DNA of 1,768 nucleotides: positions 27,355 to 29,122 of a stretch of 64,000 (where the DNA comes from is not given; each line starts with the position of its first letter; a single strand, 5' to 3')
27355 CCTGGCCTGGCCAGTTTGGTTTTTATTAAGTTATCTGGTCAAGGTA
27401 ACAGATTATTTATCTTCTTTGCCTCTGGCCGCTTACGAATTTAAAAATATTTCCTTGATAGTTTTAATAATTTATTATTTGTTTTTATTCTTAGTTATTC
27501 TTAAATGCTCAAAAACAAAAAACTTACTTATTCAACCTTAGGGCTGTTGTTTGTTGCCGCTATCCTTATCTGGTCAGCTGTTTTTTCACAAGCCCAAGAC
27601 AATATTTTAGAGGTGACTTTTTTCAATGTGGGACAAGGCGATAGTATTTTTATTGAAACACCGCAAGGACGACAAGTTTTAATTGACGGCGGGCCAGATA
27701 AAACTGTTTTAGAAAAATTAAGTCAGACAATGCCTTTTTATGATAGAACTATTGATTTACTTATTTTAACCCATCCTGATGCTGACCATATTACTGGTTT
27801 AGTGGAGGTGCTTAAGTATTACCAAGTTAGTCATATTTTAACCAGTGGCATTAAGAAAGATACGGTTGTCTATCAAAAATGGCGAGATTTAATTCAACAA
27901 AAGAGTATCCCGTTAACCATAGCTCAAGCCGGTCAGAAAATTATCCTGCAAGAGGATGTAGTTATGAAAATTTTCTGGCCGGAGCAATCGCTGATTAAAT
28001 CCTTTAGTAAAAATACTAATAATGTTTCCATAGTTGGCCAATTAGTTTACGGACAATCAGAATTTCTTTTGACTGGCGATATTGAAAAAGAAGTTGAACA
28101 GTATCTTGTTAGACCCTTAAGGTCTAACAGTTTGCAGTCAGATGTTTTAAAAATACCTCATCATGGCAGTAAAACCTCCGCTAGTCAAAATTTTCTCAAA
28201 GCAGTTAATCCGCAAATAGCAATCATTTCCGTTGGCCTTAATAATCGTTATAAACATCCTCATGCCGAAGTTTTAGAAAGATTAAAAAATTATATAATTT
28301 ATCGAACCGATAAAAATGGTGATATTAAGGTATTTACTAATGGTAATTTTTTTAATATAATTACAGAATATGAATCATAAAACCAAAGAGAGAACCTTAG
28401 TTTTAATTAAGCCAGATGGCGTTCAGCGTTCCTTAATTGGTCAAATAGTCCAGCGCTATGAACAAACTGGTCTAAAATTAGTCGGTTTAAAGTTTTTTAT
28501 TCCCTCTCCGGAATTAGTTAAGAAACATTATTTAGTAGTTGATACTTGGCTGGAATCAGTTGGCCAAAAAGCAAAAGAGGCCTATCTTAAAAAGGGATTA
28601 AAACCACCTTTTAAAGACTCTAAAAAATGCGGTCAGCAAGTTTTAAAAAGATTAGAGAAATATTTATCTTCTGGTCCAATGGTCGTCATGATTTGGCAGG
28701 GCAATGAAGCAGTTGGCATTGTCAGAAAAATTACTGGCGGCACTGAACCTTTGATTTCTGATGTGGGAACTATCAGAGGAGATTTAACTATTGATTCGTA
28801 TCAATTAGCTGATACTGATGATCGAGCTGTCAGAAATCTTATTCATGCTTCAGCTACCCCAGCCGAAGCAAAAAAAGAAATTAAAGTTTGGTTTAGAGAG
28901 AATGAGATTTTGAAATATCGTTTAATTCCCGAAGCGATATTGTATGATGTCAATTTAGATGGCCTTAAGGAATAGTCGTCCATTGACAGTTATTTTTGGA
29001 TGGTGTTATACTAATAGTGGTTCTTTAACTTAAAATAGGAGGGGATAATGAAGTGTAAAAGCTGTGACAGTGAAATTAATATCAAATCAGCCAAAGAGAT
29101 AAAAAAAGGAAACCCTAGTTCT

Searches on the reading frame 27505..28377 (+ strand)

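Call 17: search_protein_families(library=pfam, proteins=[window:27505-28377:+], max_evalue=0.1)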
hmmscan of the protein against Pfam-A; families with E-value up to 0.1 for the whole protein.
window:27505-28377:+ (291 aa): 5 families
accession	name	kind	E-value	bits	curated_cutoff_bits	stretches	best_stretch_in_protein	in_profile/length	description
PF00753.33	Lactamase_B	-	1.5e-15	58.1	22.7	1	42-244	3-195/196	Metallo-beta-lactamase superfamily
PF12706.13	Lactamase_B_2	-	1.4e-05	25.2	27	1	56-104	1-52/200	Beta-lactamase superfamily domain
PF19583.5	ODP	-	0.00032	21.1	27.2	1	53-156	10-109/194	ODP family beta lactamase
PF25281.1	MBL_MAP1B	-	0.0012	18.4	37.6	1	39-104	25-86/279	MAP1B MBL-like domain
PF16661.11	Lactamase_B_6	-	0.0014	18.5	27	1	57-108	8-61/193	Metallo-beta-lactamase superfamily domain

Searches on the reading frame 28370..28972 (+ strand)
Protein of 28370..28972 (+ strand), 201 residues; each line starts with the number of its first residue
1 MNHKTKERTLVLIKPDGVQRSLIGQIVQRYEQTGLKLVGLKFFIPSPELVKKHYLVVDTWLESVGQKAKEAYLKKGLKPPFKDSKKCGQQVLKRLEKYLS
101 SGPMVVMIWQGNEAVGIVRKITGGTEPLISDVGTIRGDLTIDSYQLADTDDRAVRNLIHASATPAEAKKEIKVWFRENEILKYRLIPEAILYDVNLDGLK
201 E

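Call 83: search_protein_families(library=pfam, proteins=[window:28370-28972:+], max_evalue=0.001)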
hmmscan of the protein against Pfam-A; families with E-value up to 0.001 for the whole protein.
window:28370-28972:+ (201 aa): 1 family
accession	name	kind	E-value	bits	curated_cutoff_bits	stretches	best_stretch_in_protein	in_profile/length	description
PF00334.24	NDK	-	1.3e-35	122.6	27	2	88-180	53-135/135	Nucleoside diphosphate kinase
